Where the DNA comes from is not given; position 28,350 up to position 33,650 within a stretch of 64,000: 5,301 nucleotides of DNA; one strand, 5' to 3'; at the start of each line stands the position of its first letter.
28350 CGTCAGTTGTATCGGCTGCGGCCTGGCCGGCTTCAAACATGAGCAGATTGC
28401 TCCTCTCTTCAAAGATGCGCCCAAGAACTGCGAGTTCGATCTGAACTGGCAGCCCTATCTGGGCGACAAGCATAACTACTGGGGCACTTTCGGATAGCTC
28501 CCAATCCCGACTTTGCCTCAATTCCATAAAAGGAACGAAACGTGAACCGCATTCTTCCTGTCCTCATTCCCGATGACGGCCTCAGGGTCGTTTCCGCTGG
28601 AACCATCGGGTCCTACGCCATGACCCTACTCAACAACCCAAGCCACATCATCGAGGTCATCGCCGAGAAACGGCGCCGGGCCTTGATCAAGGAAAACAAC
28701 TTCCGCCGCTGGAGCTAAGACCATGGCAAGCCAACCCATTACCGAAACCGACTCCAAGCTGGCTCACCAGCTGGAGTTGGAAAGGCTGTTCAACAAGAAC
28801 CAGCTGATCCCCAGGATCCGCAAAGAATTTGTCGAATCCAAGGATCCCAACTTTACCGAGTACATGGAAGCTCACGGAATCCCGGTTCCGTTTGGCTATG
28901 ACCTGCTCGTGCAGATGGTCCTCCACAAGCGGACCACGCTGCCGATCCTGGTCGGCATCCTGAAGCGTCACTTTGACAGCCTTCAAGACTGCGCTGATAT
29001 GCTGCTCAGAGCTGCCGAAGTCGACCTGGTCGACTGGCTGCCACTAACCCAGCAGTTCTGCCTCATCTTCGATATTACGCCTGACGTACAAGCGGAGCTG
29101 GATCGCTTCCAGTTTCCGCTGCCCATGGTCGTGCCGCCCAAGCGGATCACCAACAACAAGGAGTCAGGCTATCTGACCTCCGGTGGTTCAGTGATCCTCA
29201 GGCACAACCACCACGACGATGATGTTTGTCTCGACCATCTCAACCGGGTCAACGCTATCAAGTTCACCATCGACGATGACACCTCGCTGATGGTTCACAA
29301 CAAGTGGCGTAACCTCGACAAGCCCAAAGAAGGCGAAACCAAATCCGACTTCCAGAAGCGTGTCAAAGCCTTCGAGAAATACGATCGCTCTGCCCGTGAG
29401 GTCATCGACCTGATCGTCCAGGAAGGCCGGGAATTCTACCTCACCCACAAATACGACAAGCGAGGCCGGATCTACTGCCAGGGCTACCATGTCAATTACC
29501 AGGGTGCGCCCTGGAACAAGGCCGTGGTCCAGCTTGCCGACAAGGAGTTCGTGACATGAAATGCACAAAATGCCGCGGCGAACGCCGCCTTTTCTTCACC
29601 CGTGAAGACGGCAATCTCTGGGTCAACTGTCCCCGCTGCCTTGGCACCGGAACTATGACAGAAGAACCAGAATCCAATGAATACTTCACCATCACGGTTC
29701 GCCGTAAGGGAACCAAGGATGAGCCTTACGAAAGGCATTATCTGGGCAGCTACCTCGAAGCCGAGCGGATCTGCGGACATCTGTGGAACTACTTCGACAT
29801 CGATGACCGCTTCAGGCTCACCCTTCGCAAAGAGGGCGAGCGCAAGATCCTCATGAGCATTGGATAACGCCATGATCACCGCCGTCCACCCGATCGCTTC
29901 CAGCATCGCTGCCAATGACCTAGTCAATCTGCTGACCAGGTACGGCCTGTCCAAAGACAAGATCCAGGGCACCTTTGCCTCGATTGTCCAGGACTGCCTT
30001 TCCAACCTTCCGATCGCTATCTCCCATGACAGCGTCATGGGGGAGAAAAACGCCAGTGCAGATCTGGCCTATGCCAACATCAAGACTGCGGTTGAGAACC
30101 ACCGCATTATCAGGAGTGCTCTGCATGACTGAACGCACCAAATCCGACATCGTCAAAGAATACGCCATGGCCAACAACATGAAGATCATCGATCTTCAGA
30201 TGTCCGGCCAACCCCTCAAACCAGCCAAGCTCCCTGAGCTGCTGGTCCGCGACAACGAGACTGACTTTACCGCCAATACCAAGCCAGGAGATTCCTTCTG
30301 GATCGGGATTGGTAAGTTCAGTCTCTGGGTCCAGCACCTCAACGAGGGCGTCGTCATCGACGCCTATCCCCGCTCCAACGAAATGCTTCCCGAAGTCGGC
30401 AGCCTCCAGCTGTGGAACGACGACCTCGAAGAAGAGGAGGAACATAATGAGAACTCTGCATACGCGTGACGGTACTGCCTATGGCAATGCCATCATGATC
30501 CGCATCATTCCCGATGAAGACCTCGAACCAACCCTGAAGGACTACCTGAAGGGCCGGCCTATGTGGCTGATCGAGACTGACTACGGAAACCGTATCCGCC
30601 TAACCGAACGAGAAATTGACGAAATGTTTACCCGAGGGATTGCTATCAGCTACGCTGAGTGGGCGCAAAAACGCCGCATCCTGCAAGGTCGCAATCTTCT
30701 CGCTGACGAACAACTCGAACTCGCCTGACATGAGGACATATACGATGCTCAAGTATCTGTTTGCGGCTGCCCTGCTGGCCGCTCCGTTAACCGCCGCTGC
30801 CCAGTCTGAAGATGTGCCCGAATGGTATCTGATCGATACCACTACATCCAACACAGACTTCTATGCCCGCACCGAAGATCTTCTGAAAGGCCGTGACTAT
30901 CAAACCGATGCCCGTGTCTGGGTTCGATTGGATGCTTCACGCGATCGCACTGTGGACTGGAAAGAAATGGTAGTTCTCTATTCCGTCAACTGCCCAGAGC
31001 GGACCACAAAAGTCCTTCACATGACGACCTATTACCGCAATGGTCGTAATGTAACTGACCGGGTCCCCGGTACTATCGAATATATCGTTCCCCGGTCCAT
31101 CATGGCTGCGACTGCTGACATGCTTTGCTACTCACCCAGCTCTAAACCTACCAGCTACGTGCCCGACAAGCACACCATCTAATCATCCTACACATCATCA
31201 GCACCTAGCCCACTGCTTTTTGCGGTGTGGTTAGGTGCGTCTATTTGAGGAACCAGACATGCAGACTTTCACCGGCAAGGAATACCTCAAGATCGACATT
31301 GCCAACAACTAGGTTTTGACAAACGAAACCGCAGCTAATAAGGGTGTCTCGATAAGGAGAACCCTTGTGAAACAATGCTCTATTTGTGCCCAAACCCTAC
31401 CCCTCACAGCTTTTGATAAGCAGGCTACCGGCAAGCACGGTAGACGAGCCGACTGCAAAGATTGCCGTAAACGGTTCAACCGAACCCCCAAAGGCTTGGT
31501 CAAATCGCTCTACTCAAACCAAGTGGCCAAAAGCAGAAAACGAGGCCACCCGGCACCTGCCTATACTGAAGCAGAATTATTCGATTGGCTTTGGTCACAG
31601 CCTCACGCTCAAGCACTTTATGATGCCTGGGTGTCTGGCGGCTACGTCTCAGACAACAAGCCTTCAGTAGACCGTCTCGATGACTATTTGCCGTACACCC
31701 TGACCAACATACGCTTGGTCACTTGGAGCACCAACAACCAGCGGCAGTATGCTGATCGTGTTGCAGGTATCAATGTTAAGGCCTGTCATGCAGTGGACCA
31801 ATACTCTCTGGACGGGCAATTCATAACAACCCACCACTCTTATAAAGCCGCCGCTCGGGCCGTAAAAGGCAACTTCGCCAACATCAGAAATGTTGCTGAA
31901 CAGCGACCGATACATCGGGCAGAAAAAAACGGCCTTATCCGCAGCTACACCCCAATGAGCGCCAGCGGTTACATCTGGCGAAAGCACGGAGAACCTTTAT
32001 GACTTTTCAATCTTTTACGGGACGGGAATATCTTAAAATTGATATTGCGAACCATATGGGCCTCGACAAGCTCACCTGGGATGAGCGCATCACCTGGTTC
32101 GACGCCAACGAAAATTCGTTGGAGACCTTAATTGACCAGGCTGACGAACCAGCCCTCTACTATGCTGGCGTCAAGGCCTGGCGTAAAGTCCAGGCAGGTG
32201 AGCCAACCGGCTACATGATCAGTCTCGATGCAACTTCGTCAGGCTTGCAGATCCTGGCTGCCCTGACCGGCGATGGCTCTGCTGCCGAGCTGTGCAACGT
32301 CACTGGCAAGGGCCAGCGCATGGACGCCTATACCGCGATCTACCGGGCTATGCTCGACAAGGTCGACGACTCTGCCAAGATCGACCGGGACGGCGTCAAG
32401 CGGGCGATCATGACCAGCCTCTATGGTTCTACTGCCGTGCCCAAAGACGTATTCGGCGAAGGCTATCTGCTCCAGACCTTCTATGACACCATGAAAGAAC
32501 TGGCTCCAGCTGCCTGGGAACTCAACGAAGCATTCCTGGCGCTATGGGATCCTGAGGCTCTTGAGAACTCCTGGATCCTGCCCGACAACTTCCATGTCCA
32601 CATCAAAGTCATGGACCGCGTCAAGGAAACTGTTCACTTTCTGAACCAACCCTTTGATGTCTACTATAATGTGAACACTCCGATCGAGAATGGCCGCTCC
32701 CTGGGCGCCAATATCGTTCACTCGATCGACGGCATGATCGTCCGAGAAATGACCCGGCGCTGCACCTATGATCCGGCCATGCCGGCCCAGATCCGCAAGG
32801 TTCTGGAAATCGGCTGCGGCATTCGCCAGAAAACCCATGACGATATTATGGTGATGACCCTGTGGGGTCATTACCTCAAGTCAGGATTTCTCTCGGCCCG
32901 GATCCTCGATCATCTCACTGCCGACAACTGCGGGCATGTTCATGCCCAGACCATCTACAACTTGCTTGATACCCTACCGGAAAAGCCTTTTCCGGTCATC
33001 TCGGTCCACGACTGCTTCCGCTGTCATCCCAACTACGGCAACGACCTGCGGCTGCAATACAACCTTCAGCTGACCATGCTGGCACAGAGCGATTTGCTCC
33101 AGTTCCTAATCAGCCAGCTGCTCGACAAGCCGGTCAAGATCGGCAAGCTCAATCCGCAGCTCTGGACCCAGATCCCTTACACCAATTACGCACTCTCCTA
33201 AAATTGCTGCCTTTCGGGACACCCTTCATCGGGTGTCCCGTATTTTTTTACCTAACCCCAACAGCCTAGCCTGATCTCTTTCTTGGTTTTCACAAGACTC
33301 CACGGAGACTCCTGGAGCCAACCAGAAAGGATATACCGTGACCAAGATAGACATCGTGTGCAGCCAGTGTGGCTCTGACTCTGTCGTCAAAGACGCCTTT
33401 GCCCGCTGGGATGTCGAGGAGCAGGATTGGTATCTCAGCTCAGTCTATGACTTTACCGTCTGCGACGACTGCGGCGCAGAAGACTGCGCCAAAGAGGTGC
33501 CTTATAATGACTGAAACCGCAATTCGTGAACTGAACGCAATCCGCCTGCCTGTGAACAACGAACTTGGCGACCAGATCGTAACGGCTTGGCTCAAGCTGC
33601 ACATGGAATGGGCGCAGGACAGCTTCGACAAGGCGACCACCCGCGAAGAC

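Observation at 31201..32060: Homing-endonuclease cassette carrying a recoded duplicate of the RNAPII large-subunit 5' end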

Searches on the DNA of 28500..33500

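Call 23: search_rna_families(source=window, start=28500, end=33500, threshold=evalue, max_evalue=1)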
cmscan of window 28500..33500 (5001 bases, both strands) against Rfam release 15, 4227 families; matches with E-value up to 1: 1.
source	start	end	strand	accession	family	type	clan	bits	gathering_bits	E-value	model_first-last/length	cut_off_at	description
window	30800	30834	+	RF00089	SNORD31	Gene; snRNA; snoRNA; CD-box;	CL00053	19.8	40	0.77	27-65/69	no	Small nucleolar RNA SNORD31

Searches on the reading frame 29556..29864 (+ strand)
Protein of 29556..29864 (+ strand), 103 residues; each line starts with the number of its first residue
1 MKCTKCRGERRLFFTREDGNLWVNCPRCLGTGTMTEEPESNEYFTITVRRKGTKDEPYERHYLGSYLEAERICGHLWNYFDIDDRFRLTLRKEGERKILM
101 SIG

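Call 5: search_protein_families(library=pfam, proteins=[window:29556-29864:+], max_evalue=0.01)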
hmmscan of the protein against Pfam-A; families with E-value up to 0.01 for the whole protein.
window:29556-29864:+ (103 aa): 2 families
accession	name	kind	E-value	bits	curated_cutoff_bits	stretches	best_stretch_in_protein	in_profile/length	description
PF00684.25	DnaJ_CXXCXGXG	-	0.0026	18.4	32.7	1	3-42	1-35/65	DnaJ central domain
PF08271.17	Zn_Ribbon_TF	-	0.0054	16.7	29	0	1-30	1-26/43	TFIIB zinc-binding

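Call 22: search_protein_families(library=phrogs, proteins=[window:29556-29864:+], max_evalue=0.01)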
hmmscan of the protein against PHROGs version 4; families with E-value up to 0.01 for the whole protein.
window:29556-29864:+ (103 aa): 0 families

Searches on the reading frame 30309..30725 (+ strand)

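Call 5: search_protein_families(library=pfam, proteins=[window:30309-30725:+], max_evalue=0.01)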
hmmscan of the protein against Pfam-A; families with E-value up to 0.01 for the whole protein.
window:30309-30725:+ (139 aa): 0 families

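Call 22: search_protein_families(library=phrogs, proteins=[window:30309-30725:+], max_evalue=0.01)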
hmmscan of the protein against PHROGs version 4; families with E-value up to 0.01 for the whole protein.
window:30309-30725:+ (139 aa): 2 families
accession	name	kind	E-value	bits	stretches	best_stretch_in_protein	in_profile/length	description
phrog_9905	-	unknown function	4.2e-08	34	1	42-115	25-90/122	-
phrog_25204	-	unknown function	0.0065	17.5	1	55-109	35-86/115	-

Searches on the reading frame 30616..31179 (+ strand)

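Call 5: search_protein_families(library=pfam, proteins=[window:30616-31179:+], max_evalue=0.01)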
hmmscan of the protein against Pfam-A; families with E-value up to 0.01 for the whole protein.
window:30616-31179:+ (188 aa): 1 family
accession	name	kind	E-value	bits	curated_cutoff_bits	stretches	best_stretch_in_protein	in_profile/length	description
PF16747.10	Adhesin_E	-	1.4e-05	25.7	23.7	1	70-171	1-108/109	Surface-adhesin protein E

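Call 22: search_protein_families(library=phrogs, proteins=[window:30616-31179:+], max_evalue=0.01)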
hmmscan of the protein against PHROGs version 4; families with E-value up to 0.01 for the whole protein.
window:30616-31179:+ (188 aa): 0 families
